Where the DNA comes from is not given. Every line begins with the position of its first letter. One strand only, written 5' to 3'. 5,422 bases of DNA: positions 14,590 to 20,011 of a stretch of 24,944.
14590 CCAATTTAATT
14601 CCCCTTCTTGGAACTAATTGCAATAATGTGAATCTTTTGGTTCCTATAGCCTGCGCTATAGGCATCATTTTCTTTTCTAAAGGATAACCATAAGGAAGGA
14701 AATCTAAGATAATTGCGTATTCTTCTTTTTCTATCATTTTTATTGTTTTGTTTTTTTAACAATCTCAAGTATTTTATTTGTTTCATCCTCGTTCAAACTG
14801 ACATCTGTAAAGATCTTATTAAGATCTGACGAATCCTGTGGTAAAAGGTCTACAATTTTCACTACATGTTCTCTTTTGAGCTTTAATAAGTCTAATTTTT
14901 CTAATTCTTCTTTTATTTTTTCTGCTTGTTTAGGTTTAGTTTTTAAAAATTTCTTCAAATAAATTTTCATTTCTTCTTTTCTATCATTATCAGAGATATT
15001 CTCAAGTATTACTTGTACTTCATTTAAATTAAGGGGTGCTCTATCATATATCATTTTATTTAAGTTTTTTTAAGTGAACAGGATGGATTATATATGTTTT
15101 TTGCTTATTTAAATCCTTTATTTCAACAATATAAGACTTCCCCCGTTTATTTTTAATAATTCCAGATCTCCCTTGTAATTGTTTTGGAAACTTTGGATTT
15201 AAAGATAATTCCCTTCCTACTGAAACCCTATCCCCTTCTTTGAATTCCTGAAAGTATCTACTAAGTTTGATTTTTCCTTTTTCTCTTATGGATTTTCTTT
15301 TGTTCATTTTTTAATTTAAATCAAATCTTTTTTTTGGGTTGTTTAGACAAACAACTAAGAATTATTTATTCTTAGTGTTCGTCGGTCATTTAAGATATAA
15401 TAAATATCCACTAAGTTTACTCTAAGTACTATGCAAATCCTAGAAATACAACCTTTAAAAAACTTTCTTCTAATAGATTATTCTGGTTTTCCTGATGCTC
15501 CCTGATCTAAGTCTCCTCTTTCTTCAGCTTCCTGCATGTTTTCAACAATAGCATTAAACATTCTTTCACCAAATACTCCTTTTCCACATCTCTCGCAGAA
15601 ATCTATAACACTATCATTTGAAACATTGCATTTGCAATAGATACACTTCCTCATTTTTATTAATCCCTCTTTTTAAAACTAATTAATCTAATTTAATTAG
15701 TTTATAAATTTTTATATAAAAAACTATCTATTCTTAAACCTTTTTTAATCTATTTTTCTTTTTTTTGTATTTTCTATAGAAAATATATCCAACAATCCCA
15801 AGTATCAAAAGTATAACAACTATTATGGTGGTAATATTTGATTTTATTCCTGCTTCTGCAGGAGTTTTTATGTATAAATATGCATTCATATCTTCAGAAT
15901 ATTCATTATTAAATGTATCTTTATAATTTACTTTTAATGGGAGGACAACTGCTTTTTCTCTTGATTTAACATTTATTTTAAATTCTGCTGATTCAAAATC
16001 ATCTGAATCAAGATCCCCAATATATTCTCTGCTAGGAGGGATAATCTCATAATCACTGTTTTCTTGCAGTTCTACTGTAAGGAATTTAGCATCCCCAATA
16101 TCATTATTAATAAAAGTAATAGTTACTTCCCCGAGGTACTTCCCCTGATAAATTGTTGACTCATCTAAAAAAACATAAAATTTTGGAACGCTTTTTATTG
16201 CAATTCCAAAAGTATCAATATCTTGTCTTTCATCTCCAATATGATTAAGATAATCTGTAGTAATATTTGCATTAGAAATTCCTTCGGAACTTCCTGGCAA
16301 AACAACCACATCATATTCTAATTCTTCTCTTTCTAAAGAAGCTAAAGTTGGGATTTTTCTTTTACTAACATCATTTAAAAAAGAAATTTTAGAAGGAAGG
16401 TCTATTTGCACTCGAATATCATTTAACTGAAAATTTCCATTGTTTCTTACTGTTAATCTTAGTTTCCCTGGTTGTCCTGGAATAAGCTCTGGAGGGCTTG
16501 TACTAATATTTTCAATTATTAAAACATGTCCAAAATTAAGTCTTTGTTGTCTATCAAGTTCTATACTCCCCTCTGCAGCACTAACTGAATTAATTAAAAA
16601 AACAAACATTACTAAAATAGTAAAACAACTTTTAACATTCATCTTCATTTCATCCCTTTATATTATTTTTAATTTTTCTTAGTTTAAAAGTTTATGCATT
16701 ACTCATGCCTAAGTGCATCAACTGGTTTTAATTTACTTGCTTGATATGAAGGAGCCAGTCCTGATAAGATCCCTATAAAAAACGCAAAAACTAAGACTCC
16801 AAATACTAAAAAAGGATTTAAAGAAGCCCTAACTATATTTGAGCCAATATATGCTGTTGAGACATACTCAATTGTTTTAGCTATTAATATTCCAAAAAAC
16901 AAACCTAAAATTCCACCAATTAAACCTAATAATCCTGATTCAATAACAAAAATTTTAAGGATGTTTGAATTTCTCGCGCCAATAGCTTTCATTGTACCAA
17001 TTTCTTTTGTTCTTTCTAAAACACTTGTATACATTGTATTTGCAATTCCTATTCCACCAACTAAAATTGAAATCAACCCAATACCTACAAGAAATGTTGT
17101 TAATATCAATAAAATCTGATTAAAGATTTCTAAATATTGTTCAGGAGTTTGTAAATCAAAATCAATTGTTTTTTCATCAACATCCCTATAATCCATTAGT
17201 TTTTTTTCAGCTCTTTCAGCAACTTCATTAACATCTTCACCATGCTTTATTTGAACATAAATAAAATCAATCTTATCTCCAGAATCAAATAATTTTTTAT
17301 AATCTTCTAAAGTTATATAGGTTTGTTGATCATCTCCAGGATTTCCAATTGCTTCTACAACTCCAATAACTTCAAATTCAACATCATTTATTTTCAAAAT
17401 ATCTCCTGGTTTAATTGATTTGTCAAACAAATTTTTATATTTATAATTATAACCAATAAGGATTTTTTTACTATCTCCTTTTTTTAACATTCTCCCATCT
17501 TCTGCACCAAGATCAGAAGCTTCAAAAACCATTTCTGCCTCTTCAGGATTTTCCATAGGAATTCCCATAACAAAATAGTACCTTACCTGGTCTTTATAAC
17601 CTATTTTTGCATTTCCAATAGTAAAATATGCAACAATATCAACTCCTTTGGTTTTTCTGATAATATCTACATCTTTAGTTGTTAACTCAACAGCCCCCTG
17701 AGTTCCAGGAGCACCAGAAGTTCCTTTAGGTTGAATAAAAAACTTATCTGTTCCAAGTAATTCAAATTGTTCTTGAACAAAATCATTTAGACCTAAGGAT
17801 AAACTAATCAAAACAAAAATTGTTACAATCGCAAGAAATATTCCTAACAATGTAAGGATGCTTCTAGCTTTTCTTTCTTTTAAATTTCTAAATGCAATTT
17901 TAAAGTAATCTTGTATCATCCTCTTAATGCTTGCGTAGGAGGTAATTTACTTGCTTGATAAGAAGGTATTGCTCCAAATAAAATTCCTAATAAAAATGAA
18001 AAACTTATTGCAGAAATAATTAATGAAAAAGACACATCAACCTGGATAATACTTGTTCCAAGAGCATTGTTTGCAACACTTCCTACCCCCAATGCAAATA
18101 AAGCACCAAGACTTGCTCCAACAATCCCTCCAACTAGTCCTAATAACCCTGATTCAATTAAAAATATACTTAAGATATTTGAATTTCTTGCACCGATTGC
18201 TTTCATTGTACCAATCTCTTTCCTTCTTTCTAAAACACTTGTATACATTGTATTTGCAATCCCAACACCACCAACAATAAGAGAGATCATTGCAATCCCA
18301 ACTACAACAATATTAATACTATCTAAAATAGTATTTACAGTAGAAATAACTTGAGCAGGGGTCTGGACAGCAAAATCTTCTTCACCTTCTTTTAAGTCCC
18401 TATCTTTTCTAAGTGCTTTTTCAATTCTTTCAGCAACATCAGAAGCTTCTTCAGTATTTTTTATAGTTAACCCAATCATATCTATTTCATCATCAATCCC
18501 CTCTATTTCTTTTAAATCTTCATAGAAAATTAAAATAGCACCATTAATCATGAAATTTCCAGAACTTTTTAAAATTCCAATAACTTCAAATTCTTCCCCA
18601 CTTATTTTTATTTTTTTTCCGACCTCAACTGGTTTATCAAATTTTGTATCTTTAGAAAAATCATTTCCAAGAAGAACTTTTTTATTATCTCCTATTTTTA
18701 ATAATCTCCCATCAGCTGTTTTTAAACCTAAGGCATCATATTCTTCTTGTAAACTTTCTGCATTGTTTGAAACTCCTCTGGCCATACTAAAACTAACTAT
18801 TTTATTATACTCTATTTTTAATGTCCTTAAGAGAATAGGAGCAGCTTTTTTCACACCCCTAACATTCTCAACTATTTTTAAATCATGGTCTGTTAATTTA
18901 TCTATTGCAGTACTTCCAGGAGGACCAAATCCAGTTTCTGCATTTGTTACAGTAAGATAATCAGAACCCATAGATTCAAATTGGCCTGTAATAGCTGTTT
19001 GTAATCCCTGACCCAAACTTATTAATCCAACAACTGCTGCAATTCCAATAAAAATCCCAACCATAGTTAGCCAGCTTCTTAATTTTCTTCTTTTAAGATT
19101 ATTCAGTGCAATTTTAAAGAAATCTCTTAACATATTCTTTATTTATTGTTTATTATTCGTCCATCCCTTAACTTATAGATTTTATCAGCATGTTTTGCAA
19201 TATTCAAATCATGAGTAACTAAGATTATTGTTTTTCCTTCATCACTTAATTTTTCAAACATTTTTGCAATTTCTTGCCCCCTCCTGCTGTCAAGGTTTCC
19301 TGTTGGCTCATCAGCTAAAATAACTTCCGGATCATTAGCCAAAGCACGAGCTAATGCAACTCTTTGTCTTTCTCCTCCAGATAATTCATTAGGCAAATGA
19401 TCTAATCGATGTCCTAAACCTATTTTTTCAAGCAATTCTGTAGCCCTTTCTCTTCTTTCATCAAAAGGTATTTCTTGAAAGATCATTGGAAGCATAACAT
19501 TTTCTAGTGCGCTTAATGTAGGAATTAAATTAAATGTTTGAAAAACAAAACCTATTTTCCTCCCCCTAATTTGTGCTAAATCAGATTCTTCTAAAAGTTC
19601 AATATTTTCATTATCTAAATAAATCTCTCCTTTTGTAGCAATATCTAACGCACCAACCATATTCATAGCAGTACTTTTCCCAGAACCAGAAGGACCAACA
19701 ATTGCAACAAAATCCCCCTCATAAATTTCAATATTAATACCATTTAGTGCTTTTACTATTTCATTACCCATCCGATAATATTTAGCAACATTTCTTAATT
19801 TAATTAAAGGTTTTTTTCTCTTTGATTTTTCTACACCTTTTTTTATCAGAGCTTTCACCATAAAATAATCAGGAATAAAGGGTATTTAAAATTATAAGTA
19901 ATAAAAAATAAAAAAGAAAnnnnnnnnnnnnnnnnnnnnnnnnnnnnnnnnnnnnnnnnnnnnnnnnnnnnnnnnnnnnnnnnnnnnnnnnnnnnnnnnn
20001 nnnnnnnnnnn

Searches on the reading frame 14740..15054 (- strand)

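Call 86: search_protein_families(library=pfam, proteins=[window:14740-15054:-], max_evalue=0.001)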
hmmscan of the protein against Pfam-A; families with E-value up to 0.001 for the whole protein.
window:14740-15054:- (104 aa): 1 family
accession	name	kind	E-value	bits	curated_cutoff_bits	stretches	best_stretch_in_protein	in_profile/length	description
PF03874.21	RNA_pol_Rpb4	-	4.7e-06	27.3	25.6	1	28-102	41-115/116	RNA polymerase Rpb4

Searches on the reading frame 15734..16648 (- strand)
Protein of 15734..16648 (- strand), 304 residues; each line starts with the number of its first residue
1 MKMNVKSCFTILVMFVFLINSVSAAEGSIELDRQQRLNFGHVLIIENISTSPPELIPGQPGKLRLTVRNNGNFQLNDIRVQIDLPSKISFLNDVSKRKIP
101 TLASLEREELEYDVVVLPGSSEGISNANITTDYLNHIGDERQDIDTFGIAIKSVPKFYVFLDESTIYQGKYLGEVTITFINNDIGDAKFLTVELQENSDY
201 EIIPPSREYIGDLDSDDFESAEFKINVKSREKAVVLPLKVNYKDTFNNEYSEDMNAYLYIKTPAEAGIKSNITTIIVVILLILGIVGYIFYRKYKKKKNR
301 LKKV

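Call 86: search_protein_families(library=pfam, proteins=[window:15734-16648:-], max_evalue=0.001)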
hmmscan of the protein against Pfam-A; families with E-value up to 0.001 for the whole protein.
window:15734-16648:- (304 aa): 2 families
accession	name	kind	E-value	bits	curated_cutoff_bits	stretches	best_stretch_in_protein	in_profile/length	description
PF12669.12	FeoB_associated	-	0.00014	22.5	27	1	274-299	2-26/44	FeoB-associated Cys-rich membrane protein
PF07705.17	CARDB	-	0.00062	20.4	22.7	0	43-139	4-91/101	CARDB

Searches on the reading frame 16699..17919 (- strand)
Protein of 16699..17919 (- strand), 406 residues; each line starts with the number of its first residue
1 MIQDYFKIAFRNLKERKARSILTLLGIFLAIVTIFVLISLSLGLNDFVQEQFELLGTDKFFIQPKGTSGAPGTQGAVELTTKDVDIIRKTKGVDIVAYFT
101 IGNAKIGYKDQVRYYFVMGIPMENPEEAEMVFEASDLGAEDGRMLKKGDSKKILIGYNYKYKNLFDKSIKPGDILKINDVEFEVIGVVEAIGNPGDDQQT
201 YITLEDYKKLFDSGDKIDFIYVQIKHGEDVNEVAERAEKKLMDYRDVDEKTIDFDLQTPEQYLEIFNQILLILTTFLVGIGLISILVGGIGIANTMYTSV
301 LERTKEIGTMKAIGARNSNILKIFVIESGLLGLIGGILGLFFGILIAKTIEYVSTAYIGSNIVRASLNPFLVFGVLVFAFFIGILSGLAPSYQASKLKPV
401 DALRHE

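Call 86: search_protein_families(library=pfam, proteins=[window:16699-17919:-], max_evalue=0.001)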
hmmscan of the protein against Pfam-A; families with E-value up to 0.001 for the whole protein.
window:16699-17919:- (406 aa): 2 families
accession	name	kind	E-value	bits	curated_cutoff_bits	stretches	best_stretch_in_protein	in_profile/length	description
PF12704.14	MacB_PCD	-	1.7e-23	84.4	27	1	20-239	1-206/207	MacB-like periplasmic core domain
PF02687.27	FtsX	-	7.3e-23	81.3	25.5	1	280-399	3-120/120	FtsX-like permease C-terminal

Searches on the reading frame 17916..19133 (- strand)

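Call 86: search_protein_families(library=pfam, proteins=[window:17916-19133:-], max_evalue=0.001)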
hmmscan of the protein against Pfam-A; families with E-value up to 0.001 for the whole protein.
window:17916-19133:- (405 aa): 2 families
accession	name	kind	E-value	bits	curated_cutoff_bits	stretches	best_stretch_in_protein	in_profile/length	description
PF12704.14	MacB_PCD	-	8.1e-28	98.6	27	1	20-239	1-206/207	MacB-like periplasmic core domain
PF02687.27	FtsX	-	3.4e-18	66.3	25.5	1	280-399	3-120/120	FtsX-like permease C-terminal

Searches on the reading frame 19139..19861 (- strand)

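Call 86: search_protein_families(library=pfam, proteins=[window:19139-19861:-], max_evalue=0.001)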
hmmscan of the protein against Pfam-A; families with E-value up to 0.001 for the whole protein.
window:19139-19861:- (240 aa): 4 families
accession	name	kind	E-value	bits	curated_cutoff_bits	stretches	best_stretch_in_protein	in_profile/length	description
PF00005.33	ABC_tran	-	9.3e-34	117.4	25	1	39-187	1-136/137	ABC transporter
PF02463.25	SMC_N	-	7.9e-09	35.7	40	1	152-232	135-212/220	RecF/RecN/SMC N terminal domain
PF13304.12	AAA_21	-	8.2e-07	29.8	27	0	157-221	235-302/304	AAA domain, putative AbiEii toxin, Type IV TA system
PF25199.1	nSTAND_NTPase5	-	0.0001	22.6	34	0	47-107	39-102/145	Novel STAND NTPase 5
